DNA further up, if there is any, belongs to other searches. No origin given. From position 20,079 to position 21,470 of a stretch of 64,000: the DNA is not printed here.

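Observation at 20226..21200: Isoleucyl-tRNA synthetase reads through in frame into an HhH / multi-zinc-ribbon / DUF835-like module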

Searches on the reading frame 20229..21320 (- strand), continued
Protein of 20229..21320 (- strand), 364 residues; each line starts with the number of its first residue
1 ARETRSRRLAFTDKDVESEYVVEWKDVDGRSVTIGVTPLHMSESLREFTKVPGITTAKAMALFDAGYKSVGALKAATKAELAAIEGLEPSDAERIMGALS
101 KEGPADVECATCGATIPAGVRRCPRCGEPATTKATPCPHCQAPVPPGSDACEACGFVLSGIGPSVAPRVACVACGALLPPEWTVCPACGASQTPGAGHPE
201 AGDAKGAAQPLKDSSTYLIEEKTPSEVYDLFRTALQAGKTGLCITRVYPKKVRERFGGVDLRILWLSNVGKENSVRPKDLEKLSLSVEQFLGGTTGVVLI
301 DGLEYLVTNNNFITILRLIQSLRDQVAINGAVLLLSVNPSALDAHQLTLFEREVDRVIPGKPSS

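Call 8: find_encoding_contigs(protein=P0019, flank=6000, max_places=3)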
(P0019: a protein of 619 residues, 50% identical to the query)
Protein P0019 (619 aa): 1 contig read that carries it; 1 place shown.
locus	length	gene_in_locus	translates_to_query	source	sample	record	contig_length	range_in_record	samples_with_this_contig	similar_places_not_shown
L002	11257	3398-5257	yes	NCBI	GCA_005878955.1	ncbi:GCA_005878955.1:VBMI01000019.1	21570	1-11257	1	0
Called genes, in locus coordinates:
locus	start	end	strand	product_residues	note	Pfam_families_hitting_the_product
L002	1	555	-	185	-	PF02729:OTCace_N, PF00185:OTCace (weak)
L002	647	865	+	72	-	-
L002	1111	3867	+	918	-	PF00133:tRNA-synt_1, PF09334:tRNA-synt_1g (weak), PF08264:Anticodon_1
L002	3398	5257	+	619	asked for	PF19302:DUF5915, PF14520:HHH_5, PF17032:Zn_ribbon_15 (faint), PF18912:DZR_2 (faint), PF12773:DZR, PF13240:Zn_Ribbon_1 (weak), PF13248:Zn_ribbon_3 (weak), PF05763:DUF835, +1 more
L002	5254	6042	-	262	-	PF01989:AcnX_swivel_put, PF00293:NUDIX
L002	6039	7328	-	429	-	PF04412:AcnX, PF28403:AcnX_2nd, PF28406:AcnX_3rd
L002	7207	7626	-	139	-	PF01877:RNA_binding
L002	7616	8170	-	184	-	PF13238:AAA_18, PF13207:AAA_17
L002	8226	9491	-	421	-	-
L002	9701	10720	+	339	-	PF05690:ThiG (faint), PF01680:SOR_SNZ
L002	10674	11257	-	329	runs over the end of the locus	PF17835:NOG1_N, PF01926:MMR_HSR1, PF02421:FeoB_N, PF06858:NOG1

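Call 9: find_encoding_contigs(protein=P0039, flank=6000, max_places=3)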
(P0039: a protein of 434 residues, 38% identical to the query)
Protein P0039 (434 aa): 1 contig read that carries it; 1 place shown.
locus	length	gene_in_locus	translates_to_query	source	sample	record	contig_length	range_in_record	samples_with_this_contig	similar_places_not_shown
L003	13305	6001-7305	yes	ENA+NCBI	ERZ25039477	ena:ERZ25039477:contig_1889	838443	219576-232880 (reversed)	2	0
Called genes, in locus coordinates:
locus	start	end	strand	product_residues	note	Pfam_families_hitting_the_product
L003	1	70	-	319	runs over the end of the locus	PF07690:MFS_1, PF12832:MFS_1_like, PF07690:MFS_1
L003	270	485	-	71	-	-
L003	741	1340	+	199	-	PF00834:Ribul_P_3_epim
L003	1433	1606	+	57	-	-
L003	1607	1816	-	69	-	PF01938:TRAM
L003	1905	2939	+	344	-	PF00752:XPG_N, PF00867:XPG_I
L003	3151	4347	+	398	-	PF00133:tRNA-synt_1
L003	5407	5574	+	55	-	-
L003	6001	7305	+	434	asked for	PF00633:HHH (faint), PF03118:RNA_pol_A_CTD (faint), PF10391:DNA_pol_lambd_f (faint), PF12826:HHH_2 (faint), PF12836:HHH_3 (faint), PF12773:DZR (faint), PF14520:HHH_5, PF05763:DUF835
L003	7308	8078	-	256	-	PF01989:AcnX_swivel_put, PF00293:NUDIX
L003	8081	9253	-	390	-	PF04412:AcnX, PF28403:AcnX_2nd, PF28406:AcnX_3rd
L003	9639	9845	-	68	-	PF01599:Ribosomal_S27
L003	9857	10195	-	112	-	PF01282:Ribosomal_S24e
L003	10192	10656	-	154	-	PF04019:DUF359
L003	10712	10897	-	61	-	PF02132:RecR_ZnF (weak), PF06093:Spt4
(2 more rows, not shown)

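Call 14: find_related_loci(query=A1, collection=genome_contigs, flank=6000)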
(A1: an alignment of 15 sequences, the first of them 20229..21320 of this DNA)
Query A1 (364 aa) in genome_contigs; peptide patterns used: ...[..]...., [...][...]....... (x = any residue, [..] = any of these).
272 stretches matched a pattern; 193 encode a relative of the query (tblastn E <= 1e-3); the best 80 are kept; 80 distinct loci.
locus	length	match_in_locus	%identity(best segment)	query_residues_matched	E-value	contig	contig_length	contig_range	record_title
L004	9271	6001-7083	94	1-361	0e+0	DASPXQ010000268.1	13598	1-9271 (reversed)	MAG TPA_asm: Thermoplasmata archaeon isolate SMAG_U11571 k141_1510363, whole genome shotgun sequence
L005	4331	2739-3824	93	1-362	0e+0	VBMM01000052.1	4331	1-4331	MAG: Methanobacteriota archaeon isolate EA_23 14_0929_02_40cm_scaffold_25335, whole genome shotgun sequence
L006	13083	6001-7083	66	1-360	8e-158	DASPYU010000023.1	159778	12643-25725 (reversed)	MAG TPA_asm: Thermoplasmata archaeon isolate SMAG_U11601 k141_1635995, whole genome shotgun sequence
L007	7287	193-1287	64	1-364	2e-156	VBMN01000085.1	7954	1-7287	MAG: Methanobacteriota archaeon isolate EA_24 14_0929_12_30cm_scaffold_12553, whole genome shotgun sequence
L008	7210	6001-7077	65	1-358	2e-156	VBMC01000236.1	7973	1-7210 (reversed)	MAG: Methanobacteriota archaeon isolate EA_13 14_0927_12_40cm_scaffold_58829, whole genome shotgun sequence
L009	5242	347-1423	65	1-358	9e-158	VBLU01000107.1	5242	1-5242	MAG: Methanobacteriota archaeon isolate EA_5 14_1009_16_20cm_scaffold_23996, whole genome shotgun sequence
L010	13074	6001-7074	64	2-359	2e-154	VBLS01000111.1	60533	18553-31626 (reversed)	MAG: Methanobacteriota archaeon isolate EA_3 14_0903_13_40cm_scaffold_132, whole genome shotgun sequence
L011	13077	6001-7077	65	2-360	1e-154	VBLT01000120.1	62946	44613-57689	MAG: Methanobacteriota archaeon isolate EA_4 14_0903_12_30cm_scaffold_875, whole genome shotgun sequence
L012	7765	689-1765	64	1-360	6e-152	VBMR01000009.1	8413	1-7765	MAG: Methanobacteriota archaeon isolate EA_28 14_0927_05_20cm_scaffold_14470, whole genome shotgun sequence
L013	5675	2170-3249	64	1-358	9e-152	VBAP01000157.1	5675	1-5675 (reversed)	MAG: Bacillati bacterium ANGP1 isolate NP_8 14_1009_16_40cm_scaffold_122523, whole genome shotgun sequence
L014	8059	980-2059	64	1-358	2e-150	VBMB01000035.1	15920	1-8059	MAG: Methanobacteriota archaeon isolate EA_12 14_1009_12_30cm_scaffold_1562, whole genome shotgun sequence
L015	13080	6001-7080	63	1-358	2e-150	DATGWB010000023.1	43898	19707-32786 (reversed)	MAG TPA_asm: Thermoplasmata archaeon isolate SMAG_U10571 k141_180135, whole genome shotgun sequence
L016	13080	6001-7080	61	1-358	9e-149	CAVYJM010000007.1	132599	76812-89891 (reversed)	MAG: uncultured Thermoplasmata archaeon isolate MFD01299.bin.2.33 genome assembly, contig: contig_19665, whole genome sh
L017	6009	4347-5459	62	1-364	5e-149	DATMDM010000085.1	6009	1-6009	MAG TPA_asm: Thermoplasmata archaeon isolate SMAG_U13408 k141_1216732, whole genome shotgun sequence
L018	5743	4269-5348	62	1-358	3e-149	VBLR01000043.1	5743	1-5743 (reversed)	MAG: Methanobacteriota archaeon isolate EA_2 14_0903_05_30cm_scaffold_11219, whole genome shotgun sequence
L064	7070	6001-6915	42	1-360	3e-78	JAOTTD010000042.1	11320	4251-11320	MAG: Thermoplasmata archaeon isolate 13_Jan_SF_Bin61 13_Jan_SF_Bin61_scaffold_999_c1, whole genome shotgun sequence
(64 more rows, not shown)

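Call 31: predict_structure(alignment_id=A2)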
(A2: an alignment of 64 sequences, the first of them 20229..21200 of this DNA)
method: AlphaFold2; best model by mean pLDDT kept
length: 324 residues; sequences in the alignment: 64
mean_pLDDT: 87.7   pTM: 0.52
mean pLDDT of the five models: 87.7, 87.2, 86.8, 85.6, 84.8
residues with pLDDT >= 90: 209; 70-90: 81; 50-70: 17; < 50: 17
segments of 3 or more residues with pLDDT < 50: 121-125, 155-166
pLDDT, mean of each block of 10 residues (from residue 1): 89 95 95 94 97 92 79 87 89 90 92 84 58 83 87 52 53 97 94 95 95 92 86 77 94 93 94 96 97 97 96 95 70
secondary structure, 60 per line:
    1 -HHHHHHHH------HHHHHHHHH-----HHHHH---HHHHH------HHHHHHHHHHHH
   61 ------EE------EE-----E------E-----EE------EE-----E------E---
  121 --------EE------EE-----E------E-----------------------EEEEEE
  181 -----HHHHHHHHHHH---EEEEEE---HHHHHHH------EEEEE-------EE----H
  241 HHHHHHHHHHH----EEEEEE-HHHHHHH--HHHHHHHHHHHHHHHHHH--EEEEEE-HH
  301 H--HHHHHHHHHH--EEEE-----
elements in order: H2-9 H16-24 H30-34 H38-42 H49-60 E175-180 H186-196 E200-205 H209-215 E222-226 H240-251 E256-261 H263-269 H272-289 E292-297 H304-313 E316-319

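Call 33: search_solved_structures(query=A2, max_evalue=1, show_alignments=2)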
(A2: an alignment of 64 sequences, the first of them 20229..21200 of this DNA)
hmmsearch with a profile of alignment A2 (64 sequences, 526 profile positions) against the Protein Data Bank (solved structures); distinct sequences matched with E-value up to 1: 123 (the best 60 are shown).
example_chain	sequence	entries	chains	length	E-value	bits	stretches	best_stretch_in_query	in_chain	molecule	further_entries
8c9d_A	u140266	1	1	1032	8.3e-10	41.6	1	4-147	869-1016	Isoleucine--tRNA ligase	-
8c8v_A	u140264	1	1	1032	8.4e-10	41.6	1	4-147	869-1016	Isoleucine--tRNA ligase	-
8c8w_A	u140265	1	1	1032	8.4e-10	41.6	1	4-147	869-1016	Isoleucine--tRNA ligase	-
8c8u_A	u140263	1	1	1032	8.4e-10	41.6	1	4-147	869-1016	Isoleucine--tRNA ligase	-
9l94_Q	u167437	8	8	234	8e-09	38.3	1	166-277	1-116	Large ribosomal subunit protein eL32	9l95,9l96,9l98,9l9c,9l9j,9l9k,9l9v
6flq_F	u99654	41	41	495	2.9e-08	36.5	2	164-230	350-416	Transcription termination/antitermination protein NusA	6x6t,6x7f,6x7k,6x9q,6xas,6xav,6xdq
5ms0_M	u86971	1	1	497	3.2e-08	36.4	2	164-230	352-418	Transcription termination/antitermination protein NusA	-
8pil_F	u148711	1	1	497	3.4e-08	36.3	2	164-230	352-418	Transcription termination/antitermination protein NusA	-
6gov_A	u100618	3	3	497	3.5e-08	36.3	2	164-230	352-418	Transcription termination/antitermination protein NusA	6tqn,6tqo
7ubn_N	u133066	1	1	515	3.6e-08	36.2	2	164-230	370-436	Transcription termination/antitermination protein NusA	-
6z9p_A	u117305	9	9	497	3.6e-08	36.2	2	164-230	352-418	Transcription termination/antitermination protein NusA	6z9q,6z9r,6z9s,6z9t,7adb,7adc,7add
3cma_Y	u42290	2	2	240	5.6e-07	32.3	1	164-251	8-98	50S ribosomal protein L32e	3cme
1s72_Y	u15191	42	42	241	5.6e-07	32.3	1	164-251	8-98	50S ribosomal protein L32E | RPL32E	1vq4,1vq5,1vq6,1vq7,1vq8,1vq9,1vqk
1jj2_X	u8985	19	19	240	5.6e-07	32.3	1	164-251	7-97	RIBOSOMAL PROTEIN L32E | 50S ribosomal protein L32E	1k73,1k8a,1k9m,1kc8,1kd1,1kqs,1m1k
4mtn_A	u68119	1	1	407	1.3e-06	31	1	147-238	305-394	Transcription termination factor NusA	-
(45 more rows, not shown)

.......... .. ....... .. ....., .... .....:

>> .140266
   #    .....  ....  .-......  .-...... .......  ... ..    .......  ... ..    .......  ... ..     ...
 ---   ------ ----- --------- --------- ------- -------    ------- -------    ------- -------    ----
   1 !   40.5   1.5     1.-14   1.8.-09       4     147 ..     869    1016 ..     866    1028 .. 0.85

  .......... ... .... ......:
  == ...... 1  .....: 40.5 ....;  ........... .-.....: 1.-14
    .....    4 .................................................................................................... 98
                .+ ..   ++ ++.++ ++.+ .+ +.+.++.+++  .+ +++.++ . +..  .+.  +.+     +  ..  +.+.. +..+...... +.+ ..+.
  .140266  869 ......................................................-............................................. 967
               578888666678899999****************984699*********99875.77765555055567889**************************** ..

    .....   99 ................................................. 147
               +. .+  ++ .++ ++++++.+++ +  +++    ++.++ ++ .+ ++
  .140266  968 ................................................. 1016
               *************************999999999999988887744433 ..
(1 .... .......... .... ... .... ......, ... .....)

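Call 54: find_encoding_contigs(protein=P0095, flank=6000, max_places=3)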
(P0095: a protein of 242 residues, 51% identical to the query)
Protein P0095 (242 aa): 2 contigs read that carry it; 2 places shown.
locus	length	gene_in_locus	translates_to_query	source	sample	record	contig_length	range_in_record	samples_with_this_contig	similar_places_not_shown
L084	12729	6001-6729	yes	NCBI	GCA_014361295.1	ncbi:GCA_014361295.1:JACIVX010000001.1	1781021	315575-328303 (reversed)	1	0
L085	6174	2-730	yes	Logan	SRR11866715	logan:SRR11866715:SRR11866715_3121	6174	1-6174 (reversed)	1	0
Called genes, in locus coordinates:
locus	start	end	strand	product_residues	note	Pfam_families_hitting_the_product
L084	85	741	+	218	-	PF00834:Ribul_P_3_epim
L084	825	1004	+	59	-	-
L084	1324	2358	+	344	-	PF00752:XPG_N, PF00867:XPG_I, PF01367:5_3_exonuc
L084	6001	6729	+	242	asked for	PF12826:HHH_2 (weak), PF14520:HHH_5 (weak), PF00633:HHH (weak), PF05763:DUF835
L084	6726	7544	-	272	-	PF01989:AcnX_swivel_put, PF00293:NUDIX, PF14815:NUDIX_4 (weak)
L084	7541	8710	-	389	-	PF04412:AcnX, PF28403:AcnX_2nd, PF28406:AcnX_3rd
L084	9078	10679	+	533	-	-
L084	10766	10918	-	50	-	PF01599:Ribosomal_S27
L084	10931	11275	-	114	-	PF01282:Ribosomal_S24e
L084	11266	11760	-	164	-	PF04019:DUF359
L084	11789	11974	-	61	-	PF06093:Spt4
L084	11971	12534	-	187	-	PF03876:SHS2_Rpb7-N, PF00575:S1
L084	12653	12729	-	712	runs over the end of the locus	PF03030:H_PPase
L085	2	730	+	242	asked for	PF12826:HHH_2 (weak), PF14520:HHH_5 (weak), PF00633:HHH (weak), PF05763:DUF835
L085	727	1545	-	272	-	PF01989:AcnX_swivel_put, PF00293:NUDIX, PF14815:NUDIX_4 (weak)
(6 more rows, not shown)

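Call 81: find_encoding_contigs(protein=P0109, flank=5000, max_places=2)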
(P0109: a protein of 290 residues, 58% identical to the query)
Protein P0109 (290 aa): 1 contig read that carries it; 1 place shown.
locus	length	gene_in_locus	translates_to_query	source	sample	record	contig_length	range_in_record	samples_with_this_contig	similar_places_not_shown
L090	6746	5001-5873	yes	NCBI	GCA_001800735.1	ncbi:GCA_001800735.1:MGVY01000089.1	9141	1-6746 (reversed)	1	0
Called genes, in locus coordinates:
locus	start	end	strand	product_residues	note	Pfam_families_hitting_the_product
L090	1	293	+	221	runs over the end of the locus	PF00834:Ribul_P_3_epim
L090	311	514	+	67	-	-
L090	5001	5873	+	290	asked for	PF14520:HHH_5, PF05763:DUF835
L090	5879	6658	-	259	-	PF01989:AcnX_swivel_put, PF00293:NUDIX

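Call 82: find_encoding_contigs(protein=P0043, flank=5000, max_places=2)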
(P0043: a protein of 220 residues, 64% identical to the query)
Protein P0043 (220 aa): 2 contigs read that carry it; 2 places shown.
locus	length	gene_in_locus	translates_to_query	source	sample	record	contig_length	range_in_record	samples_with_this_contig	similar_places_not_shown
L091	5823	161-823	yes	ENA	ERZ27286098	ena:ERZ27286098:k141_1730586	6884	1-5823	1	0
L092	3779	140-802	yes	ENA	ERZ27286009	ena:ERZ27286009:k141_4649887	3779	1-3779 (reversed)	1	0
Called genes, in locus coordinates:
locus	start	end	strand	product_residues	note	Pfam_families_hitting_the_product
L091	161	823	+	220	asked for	PF05763:DUF835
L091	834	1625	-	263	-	PF01989:AcnX_swivel_put, PF00293:NUDIX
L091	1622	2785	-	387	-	PF04412:AcnX, PF28403:AcnX_2nd, PF28406:AcnX_3rd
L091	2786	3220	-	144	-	PF01877:RNA_binding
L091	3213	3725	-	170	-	PF13207:AAA_17, PF13238:AAA_18 (weak)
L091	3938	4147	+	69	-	-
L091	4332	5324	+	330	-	PF01680:SOR_SNZ, PF05690:ThiG (faint)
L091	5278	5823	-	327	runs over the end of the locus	PF17835:NOG1_N, PF01926:MMR_HSR1, PF02421:FeoB_N (weak), PF06858:NOG1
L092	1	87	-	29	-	?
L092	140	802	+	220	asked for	PF05763:DUF835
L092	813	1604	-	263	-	PF01989:AcnX_swivel_put, PF00293:NUDIX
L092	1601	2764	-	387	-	PF04412:AcnX, PF28403:AcnX_2nd, PF28406:AcnX_3rd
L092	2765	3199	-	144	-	PF01877:RNA_binding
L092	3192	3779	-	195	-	?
